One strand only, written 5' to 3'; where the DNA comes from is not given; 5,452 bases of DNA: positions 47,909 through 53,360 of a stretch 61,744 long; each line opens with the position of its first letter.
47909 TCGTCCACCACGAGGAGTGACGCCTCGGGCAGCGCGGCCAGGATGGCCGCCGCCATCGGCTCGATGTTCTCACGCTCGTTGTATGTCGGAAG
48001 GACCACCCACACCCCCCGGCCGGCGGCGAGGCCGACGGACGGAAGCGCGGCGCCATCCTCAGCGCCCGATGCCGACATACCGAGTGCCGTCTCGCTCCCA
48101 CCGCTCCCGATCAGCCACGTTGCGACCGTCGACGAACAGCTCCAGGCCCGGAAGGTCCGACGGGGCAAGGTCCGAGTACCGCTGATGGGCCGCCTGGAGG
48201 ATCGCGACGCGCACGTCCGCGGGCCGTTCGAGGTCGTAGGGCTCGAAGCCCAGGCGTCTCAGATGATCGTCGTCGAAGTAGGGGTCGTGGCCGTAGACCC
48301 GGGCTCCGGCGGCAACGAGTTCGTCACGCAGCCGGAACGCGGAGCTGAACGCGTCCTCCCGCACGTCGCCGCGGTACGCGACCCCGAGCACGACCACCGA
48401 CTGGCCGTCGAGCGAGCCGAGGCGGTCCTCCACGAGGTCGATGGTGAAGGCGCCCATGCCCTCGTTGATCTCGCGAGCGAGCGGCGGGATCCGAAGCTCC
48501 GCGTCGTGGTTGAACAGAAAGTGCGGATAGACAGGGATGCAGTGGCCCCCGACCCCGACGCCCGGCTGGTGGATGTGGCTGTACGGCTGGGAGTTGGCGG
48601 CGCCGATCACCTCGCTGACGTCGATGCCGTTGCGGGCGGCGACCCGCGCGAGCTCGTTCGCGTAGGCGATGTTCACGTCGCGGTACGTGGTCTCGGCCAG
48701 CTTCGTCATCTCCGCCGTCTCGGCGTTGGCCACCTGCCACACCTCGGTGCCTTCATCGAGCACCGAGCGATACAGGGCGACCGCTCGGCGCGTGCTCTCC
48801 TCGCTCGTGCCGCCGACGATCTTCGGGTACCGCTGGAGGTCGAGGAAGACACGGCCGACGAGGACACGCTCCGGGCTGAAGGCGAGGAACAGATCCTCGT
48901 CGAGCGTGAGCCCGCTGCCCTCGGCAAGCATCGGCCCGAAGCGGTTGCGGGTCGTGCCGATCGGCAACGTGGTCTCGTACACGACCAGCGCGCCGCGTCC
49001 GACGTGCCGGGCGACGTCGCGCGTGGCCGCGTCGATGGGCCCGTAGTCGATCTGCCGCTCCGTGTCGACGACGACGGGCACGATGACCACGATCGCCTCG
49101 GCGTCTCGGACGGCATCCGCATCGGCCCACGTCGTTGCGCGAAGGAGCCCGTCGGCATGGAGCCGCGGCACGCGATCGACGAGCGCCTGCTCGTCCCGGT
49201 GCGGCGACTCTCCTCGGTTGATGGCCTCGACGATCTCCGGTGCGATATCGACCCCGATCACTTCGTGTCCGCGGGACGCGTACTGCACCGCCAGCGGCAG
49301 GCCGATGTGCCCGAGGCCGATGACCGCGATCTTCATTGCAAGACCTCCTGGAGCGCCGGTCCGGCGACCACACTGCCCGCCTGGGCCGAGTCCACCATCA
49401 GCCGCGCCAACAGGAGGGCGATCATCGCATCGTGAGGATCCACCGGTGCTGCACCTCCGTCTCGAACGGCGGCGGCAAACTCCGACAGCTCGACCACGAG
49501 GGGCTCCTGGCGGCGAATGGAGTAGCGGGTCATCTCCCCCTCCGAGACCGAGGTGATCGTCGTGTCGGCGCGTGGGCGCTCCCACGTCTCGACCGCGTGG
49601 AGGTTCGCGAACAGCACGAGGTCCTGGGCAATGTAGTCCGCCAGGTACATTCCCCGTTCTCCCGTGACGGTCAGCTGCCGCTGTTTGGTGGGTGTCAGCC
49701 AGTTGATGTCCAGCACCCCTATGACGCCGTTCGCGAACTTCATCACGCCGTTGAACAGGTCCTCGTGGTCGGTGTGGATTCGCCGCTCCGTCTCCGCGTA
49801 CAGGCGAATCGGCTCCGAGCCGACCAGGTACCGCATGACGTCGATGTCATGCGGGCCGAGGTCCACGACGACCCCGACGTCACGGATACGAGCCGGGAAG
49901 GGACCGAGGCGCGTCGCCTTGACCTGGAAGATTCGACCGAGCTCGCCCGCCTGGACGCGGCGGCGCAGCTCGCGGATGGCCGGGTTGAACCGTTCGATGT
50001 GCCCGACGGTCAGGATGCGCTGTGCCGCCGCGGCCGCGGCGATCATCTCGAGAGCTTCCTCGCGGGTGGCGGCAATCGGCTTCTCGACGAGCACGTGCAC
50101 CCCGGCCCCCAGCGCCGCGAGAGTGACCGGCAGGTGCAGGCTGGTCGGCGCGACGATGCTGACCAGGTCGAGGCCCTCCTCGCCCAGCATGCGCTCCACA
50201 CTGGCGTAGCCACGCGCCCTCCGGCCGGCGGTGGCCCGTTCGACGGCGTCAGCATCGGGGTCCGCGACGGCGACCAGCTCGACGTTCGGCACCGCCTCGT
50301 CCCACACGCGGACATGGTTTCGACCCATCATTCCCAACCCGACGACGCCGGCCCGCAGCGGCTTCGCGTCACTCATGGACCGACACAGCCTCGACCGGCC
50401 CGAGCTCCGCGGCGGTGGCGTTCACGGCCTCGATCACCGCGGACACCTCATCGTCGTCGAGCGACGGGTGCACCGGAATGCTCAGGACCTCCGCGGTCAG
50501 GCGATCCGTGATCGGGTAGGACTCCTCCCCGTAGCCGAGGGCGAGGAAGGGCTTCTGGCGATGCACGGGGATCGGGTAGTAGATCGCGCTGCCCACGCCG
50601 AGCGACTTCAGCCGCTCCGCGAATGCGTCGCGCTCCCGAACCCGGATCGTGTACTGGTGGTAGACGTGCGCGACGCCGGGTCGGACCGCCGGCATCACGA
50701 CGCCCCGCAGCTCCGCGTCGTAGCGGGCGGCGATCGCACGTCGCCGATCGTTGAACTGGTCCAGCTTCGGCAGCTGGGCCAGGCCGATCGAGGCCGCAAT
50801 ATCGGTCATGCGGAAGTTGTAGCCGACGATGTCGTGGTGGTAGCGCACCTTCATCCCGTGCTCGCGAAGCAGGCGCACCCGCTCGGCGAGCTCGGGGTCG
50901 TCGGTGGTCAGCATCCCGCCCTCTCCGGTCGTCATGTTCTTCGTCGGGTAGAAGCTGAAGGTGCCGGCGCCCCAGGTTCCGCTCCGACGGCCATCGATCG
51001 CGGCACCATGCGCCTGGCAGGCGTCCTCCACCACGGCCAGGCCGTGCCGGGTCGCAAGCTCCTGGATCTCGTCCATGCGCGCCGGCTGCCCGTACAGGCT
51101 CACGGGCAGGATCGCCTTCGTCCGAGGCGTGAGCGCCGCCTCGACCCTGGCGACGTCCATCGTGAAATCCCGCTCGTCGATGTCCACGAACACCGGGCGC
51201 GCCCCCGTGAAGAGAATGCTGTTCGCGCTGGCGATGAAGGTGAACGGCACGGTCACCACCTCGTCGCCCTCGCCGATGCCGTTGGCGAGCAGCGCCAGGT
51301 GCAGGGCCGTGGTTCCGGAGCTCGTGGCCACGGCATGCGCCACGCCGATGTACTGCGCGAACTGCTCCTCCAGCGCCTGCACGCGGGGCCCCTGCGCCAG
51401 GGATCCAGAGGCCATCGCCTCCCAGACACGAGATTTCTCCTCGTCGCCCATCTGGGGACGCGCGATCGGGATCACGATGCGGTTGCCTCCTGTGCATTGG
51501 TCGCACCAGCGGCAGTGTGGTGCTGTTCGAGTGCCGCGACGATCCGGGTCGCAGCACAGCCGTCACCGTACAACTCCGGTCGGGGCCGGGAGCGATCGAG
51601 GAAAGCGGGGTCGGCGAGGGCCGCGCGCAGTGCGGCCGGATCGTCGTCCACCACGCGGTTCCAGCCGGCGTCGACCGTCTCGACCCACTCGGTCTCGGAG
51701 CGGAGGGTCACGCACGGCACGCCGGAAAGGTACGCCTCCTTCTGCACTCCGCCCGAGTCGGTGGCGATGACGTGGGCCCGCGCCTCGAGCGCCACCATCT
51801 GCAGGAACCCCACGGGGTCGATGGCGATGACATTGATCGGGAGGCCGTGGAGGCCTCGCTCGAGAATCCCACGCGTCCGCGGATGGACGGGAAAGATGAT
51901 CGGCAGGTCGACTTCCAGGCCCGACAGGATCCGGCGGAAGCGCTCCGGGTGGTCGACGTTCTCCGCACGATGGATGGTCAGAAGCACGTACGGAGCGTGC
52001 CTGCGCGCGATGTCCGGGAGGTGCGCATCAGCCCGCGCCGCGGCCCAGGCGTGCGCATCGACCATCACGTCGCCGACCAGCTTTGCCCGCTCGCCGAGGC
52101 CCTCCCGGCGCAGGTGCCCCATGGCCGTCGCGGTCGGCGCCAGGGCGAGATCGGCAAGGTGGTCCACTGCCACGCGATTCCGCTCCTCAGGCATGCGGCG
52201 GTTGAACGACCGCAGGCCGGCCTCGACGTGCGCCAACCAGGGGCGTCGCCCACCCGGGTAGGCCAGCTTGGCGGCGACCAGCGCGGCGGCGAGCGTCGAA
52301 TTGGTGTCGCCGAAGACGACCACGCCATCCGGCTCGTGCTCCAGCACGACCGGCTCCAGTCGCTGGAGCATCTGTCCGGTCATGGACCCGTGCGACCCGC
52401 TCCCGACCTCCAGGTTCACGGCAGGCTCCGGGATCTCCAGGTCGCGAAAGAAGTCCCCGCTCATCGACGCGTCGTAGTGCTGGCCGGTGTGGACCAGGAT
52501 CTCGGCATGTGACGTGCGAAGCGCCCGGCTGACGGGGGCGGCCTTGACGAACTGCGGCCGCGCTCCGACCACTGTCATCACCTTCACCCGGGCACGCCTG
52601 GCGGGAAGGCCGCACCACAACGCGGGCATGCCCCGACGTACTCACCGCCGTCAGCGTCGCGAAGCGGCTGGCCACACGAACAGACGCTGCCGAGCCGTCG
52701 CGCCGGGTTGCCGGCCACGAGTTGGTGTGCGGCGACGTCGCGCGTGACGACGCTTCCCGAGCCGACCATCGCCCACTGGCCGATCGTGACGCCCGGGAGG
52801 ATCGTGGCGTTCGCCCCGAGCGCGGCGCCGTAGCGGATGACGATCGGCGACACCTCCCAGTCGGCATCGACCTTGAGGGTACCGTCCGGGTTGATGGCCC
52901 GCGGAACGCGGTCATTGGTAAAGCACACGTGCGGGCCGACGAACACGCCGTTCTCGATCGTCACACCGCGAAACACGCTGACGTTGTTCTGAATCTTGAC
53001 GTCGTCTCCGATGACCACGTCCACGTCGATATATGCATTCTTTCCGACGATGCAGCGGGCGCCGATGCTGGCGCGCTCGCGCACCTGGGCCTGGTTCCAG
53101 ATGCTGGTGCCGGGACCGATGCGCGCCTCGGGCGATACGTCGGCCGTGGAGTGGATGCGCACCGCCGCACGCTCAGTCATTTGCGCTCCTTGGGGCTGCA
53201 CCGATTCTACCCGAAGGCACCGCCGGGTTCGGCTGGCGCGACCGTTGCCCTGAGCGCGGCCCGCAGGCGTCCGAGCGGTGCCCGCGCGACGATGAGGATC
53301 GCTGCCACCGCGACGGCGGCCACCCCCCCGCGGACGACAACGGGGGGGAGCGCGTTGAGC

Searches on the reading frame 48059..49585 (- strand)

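Call 10: search_protein_families(library=pfam, proteins=[window:48059-49585:-], max_evalue=0.01)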
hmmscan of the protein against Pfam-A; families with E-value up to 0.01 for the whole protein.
window:48059-49585:- (508 aa): 9 families
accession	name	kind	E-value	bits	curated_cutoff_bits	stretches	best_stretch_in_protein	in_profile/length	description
PF03721.20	UDPG_MGDP_dh_N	-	9.1e-33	113.8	27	1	84-267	1-182/187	UDP-glucose/GDP-mannose dehydrogenase family, NAD binding domain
PF00984.24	UDPG_MGDP_dh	-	1.2e-23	83.5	25.4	1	289-367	1-81/94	UDP-glucose/GDP-mannose dehydrogenase family, central domain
PF03720.21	UDPG_MGDP_dh_C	-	2.2e-09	38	30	1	399-492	2-102/103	UDP-glucose/GDP-mannose dehydrogenase family, UDP binding domain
PF03446.21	NAD_binding_2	-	6.1e-06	26.8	21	1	85-215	1-103/161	NAD binding domain of 6-phosphogluconate dehydrogenase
PF03807.23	F420_oxidored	-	0.00011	23.2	21.6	1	85-171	1-69/94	NADP oxidoreductase coenzyme F420-dependent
PF02737.24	3HCDH_N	-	0.00039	20.8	22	1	85-163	1-80/180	3-hydroxyacyl-CoA dehydrogenase, NAD binding domain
PF01210.29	NAD_Gly3P_dh_N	-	0.0018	18.7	23.1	1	85-171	1-79/158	NAD-dependent glycerol-3-phosphate dehydrogenase N-terminus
PF02826.25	2-Hacid_dh_C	-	0.0035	17.2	25.1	0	84-120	37-73/178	D-isomer specific 2-hydroxyacid dehydrogenase, NAD binding domain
PF02254.24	TrkA_N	-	0.0088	16.8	23.8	0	86-123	1-38/116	TrkA-N domain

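Call 53: search_protein_families(library=ncbifam, proteins=[window:48059-49585:-], max_evalue=0.00001)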
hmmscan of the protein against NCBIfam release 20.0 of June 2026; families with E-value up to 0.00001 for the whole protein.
window:48059-49585:- (508 aa): 7 families
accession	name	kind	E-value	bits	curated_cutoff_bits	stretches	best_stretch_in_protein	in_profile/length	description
TIGR03026.1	NDP-sugDHase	subfamily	7.7e-95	318.1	189.8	1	84-488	1-412/413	nucleotide sugar dehydrogenase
NF040825.1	UDPMaNacDH_Arch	equivalog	1.8e-79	267.6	750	1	84-493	1-403/418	UDP-N-acetyl-D-mannosamine dehydrogenase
NF008286.0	PRK11064.1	equivalog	4.6e-67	226.4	459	1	85-390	5-308/420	UDP-N-acetyl-D-mannosamine dehydrogenase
NF041297.1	UDPGDh_AglM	equivalog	1.9e-43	149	670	1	84-440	1-362/429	UDP-glucose 6-dehydrogenase AglM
NF011729.0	PRK15182.1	equivalog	1.6e-41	142.5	592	1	84-481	7-402/425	Vi polysaccharide biosynthesis UDP-N-acetylglucosamine C-6 dehydrogenase TviB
NF047673.2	TeichurnBiosyTuaD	equivalog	6.4e-31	107.9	700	1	85-508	3-431/439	UDP-glucose 6-dehydrogenase TuaD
NF011631.0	PRK15057.1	equivalog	1.9e-16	60.2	757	1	84-352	1-256/388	UDP-glucose 6-dehydrogenase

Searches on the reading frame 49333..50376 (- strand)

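Call 10: search_protein_families(library=pfam, proteins=[window:49333-50376:-], max_evalue=0.01)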
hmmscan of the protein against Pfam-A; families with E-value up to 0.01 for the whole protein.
window:49333-50376:- (347 aa): 3 families
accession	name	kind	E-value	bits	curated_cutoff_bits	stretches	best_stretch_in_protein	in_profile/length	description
PF01408.29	GFO_IDH_MocA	-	2.2e-27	96.6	24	1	7-126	1-120/120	Oxidoreductase family, NAD-binding Rossmann fold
PF22725.1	GFO_IDH_MocA_C3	-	1.5e-24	86.8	27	1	134-244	1-123/124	GFO/IDH/MocA C-terminal domain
PF02894.22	GFO_IDH_MocA_C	-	5.9e-18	65.9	22.9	1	139-337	2-216/218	Oxidoreductase family, C-terminal alpha/beta domain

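Call 53: search_protein_families(library=ncbifam, proteins=[window:49333-50376:-], max_evalue=0.00001)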
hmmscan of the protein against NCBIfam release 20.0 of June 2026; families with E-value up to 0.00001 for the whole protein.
window:49333-50376:- (347 aa): 9 families
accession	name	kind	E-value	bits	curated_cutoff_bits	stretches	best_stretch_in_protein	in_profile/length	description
NF040723.1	UDP-GlcNAcDh_Arch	equivalog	8.2e-87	291.5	450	1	7-328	1-298/302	UDP-N-acetylglucosamine 3-dehydrogenase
TIGR04380.1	myo_inos_iolG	equivalog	1.9e-41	142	355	1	8-337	3-329/330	inositol 2-dehydrogenase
NF008607.0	PRK11579.1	subfamily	2.8e-21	75.9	330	1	6-333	4-339/346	oxidoreductase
NF052479.1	LevoglcsnDh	equivalog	5e-20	71.5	650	1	7-187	4-204/386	levoglucosan dehydrogenase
NF052679.1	InsChiInosDhIolG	equivalog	3.6e-19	69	540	1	7-204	3-204/343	bifunctional inositol 2-dehydrogenase/D-chiro-inositol 1-dehydrogenase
NF041392.1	XylDh_Gfo6_Halo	equivalog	2.7e-15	56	350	1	5-205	15-231/350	D-xylose 1-dehydrogenase Gfo6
NF058563.1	BT_2159_fam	equivalog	8.6e-09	34.9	650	1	8-195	2-193/350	disaccharide 3-dehydrogenase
NF007574.0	PRK10206.1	equivalog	9.6e-09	34.7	352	1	59-252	56-253/345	oxidoreductase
NF058561.1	BT_2158_fam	equivalog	1.4e-07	30.5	750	1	10-155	39-183/487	glycoside 3-dehydrogenase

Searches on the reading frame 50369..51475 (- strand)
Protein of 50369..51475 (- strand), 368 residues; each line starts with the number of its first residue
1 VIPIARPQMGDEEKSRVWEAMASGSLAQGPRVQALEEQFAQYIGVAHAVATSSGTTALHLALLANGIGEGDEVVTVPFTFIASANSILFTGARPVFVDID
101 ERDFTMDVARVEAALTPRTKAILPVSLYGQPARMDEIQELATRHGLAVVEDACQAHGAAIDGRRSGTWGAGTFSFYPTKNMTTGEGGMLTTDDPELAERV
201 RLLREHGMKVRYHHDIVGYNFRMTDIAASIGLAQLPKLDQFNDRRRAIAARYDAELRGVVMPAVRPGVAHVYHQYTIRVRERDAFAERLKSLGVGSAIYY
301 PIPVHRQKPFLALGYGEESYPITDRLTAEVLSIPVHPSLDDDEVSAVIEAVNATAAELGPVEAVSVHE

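Call 10: search_protein_families(library=pfam, proteins=[window:50369-51475:-], max_evalue=0.01)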
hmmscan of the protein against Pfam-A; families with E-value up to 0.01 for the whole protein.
window:50369-51475:- (368 aa): 4 families
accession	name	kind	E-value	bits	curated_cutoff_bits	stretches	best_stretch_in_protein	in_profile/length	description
PF01041.23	DegT_DnrJ_EryC1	-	4.5e-130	434.5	19.8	1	8-351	2-359/360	DegT/DnrJ/EryC1/StrS aminotransferase family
PF01212.27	Beta_elim_lyase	-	1.6e-10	41.2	27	1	25-219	27-238/288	Beta-eliminating lyase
PF01053.26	Cys_Met_Meta_PP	-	1e-06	28.1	27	1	28-155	50-177/381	Cys/Met metabolism PLP-dependent enzyme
PF00266.25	Aminotran_5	-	0.00017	21.1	21.5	1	32-157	45-181/371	Aminotransferase class-V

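Call 53: search_protein_families(library=ncbifam, proteins=[window:50369-51475:-], max_evalue=0.00001)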
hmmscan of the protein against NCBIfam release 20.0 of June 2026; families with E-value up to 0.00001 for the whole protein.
window:50369-51475:- (368 aa): 20 families
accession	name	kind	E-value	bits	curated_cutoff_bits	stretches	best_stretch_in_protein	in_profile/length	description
TIGR03588.1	PseC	equivalog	2.8e-94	316.1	423.5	1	1-353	1-378/380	UDP-4-amino-4,6-dideoxy-N-acetyl-beta-L-altrosamine transaminase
NF008658.2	PRK11658.1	equivalog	2.5e-85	286.4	631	1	2-354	5-376/379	UDP-4-amino-4-deoxy-L-arabinose aminotransferase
TIGR04181.1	NHT_00031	hypoth_equivalog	3.3e-71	240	420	1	2-311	1-336/359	LegC family aminotransferase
NF008687.0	PRK11706.1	equivalog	1.2e-67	228.3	375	1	1-353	1-372/375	dTDP-4-amino-4,6-dideoxygalactose transaminase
TIGR04427.1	PLP_DesI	equivalog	3.9e-63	213.9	650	1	4-355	23-383/390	dTDP-4-dehydro-6-deoxyglucose aminotransferase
NF011936.0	PRK15407.1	equivalog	5.8e-55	186.7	423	2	3-207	38-251/440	lipopolysaccharide biosynthesis protein RfbH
TIGR02379.1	ECA_wecE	subfamily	7.3e-52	176.4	434.85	1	1-351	1-371/376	dTDP-4-amino-4,6-dideoxy-D-glucose transaminase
NF004770.0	PRK06108.1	subfamily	2e-10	40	422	1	35-150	86-208/396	pyridoxal phosphate-dependent aminotransferase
NF005816.0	PRK07682.1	equivalog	5.8e-09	35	620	1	36-153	80-204/390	aminotransferase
NF006488.0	PRK08912.1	equivalog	6.2e-08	32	498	1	48-156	90-191/387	aminotransferase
NF006569.0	PRK09082.1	subfamily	7.4e-08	31.9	420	1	45-123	90-168/386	methionine aminotransferase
NF041364.1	GntC_guanitoxin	equivalog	3.8e-07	29.3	415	1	49-152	63-174/356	guanitoxin biosynthesis PLP-dependent (S)-gamma-hydroxy-L-arginine cyclodehydratase GntC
NF005732.0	PRK07550.1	equivalog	9.8e-07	28.1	366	1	42-151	90-205/389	aminotransferase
NF002878.0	PRK03321.1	subfamily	1.9e-06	26.9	374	1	32-123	59-150/352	histidinol-phosphate transaminase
NF041091.1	asp_aminotase_Arch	equivalog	5.2e-06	25.5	550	1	41-151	83-199/376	aspartate aminotransferase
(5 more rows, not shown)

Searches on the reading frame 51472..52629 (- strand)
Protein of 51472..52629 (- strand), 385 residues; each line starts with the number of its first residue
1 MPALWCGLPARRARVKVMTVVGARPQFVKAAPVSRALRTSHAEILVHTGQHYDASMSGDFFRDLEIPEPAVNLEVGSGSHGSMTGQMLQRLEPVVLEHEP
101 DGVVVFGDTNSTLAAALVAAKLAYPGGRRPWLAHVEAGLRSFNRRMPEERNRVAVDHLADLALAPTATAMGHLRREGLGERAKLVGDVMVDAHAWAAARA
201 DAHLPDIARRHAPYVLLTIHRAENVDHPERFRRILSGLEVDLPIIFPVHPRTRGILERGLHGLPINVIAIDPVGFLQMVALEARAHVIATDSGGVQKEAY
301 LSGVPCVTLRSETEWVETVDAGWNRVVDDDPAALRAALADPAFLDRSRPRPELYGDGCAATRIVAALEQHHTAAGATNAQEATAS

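Call 10: search_protein_families(library=pfam, proteins=[window:51472-52629:-], max_evalue=0.01)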
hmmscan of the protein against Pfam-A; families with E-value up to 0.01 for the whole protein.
window:51472-52629:- (385 aa): 1 family
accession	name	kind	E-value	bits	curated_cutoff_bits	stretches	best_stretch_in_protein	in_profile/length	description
PF02350.25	Epimerase_2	-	7.8e-92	308.2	30.6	1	42-368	10-347/347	UDP-N-acetylglucosamine 2-epimerase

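Call 53: search_protein_families(library=ncbifam, proteins=[window:51472-52629:-], max_evalue=0.00001)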
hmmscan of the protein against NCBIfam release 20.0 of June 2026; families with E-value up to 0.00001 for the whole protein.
window:51472-52629:- (385 aa): 1 family
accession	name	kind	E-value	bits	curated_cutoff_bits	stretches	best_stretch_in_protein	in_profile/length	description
TIGR00236.1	wecB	equivalog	1e-81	274.9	210.15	1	15-370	1-365/366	non-hydrolyzing UDP-N-acetylglucosamine 2-epimerase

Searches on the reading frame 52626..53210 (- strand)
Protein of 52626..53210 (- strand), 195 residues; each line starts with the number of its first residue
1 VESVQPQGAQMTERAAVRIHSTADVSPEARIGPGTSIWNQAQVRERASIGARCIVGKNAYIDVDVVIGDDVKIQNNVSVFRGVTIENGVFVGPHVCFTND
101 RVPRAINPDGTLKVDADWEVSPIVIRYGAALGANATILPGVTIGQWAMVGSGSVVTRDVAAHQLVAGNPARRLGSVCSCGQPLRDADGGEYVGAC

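Call 11: search_protein_families(library=pfam, proteins=[window:52626-53210:-], max_evalue=0.01)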
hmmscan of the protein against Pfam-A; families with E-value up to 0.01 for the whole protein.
window:52626-53210:- (195 aa): 5 families
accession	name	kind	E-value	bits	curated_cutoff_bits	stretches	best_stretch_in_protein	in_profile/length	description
PF00132.30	Hexapep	-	3.8e-21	74.3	27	3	128-157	7-36/36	Bacterial transferase hexapeptide (six repeats)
PF14602.12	Hexapep_2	-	3.2e-13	49.6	27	2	47-80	2-33/34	Hexapeptide repeat of succinyl-transferase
PF25084.1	LbH_EIF2B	-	1.9e-11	44.4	54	1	15-95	8-97/105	EIF2B subunit epsilon LbH domain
PF25247.1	LbH_GLGC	-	0.0008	19.8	27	1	40-88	67-120/135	GLGC left-handed parallel beta-helix domain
PF25087.1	GMPPB_C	-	0.002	18.2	39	0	56-94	3-40/110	GMPPB C-terminal domain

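Call 53: search_protein_families(library=ncbifam, proteins=[window:52626-53210:-], max_evalue=0.00001)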
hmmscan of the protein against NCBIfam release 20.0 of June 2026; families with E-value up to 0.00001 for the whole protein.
window:52626-53210:- (195 aa): 42 families (the best 25 are shown)
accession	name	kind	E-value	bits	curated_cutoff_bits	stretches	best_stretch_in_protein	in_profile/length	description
TIGR03570.1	NeuD_NnaD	subfamily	2.9e-32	111.9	160.8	2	14-96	85-167/202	NeuD/PglB/VioB family sugar acetyltransferase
NF002060.0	PRK00892.1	subfamily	7.8e-18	64.7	207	1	11-94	96-179/345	UDP-3-O-(3-hydroxymyristoyl)glucosamine N-acyltransferase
NF058585.1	HptprglPActTf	PfamEq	1.2e-16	60.8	300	1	122-173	106-157/172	heptaprenylglyceryl phosphate O-acetyltransferase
TIGR03532.1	DapD_Ac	equivalog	3e-16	59.8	231.75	1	121-176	159-214/231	2,3,4,5-tetrahydropyridine-2,6-dicarboxylate N-acetyltransferase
TIGR01853.1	lipid_A_lpxD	equivalog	7.8e-16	57.9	242.5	1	15-93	91-169/325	UDP-3-O-(3-hydroxymyristoyl)glucosamine N-acyltransferase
NF000311.1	Vat_ABCDEFH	equivalog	5.8e-15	55.4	300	1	130-173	118-161/201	Vat family streptogramin A O-acetyltransferase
NF003657.0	PRK05289.1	equivalog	1.3e-14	54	226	1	17-79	4-66/264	acyl-ACP--UDP-N-acetylglucosamine O-acyltransferase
NF000020.1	stregram_VatE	exception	2.6e-14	53.3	450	1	129-175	122-168/214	streptogramin A O-acetyltransferase Vat(E)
NF000490.1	chloram_CatB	equivalog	5.2e-14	52.1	350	1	123-173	111-161/210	type B chloramphenicol O-acetyltransferase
NF007240.0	PRK09677.1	equivalog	6.3e-14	51.9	243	1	119-171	127-179/192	putative lipopolysaccharide biosynthesis O-acetyl transferase WbbJ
TIGR03308.1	phn_thr-fam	hypoth_equivalog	8.8e-14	51.8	201.65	1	122-172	108-158/204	phosphonate metabolim protein, transferase hexapeptide repeat family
TIGR01173.1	glmU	equivalog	1.1e-13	50.8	366.85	1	124-169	393-438/452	bifunctional UDP-N-acetylglucosamine diphosphorylase/glucosamine-1-phosphate N-acetyltransferase GlmU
NF041874.1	EPS_EpsC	equivalog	2.3e-13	50.2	150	1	125-172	116-163/168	serine O-acetyltransferase EpsC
NF010934.1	PRK14354.1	equivalog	4.5e-13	48.5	450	1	41-165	308-433/447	bifunctional UDP-N-acetylglucosamine diphosphorylase/glucosamine-1-phosphate N-acetyltransferase GlmU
TIGR01172.1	cysE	equivalog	7.8e-13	48.8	210.65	1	125-171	116-162/162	serine O-acetyltransferase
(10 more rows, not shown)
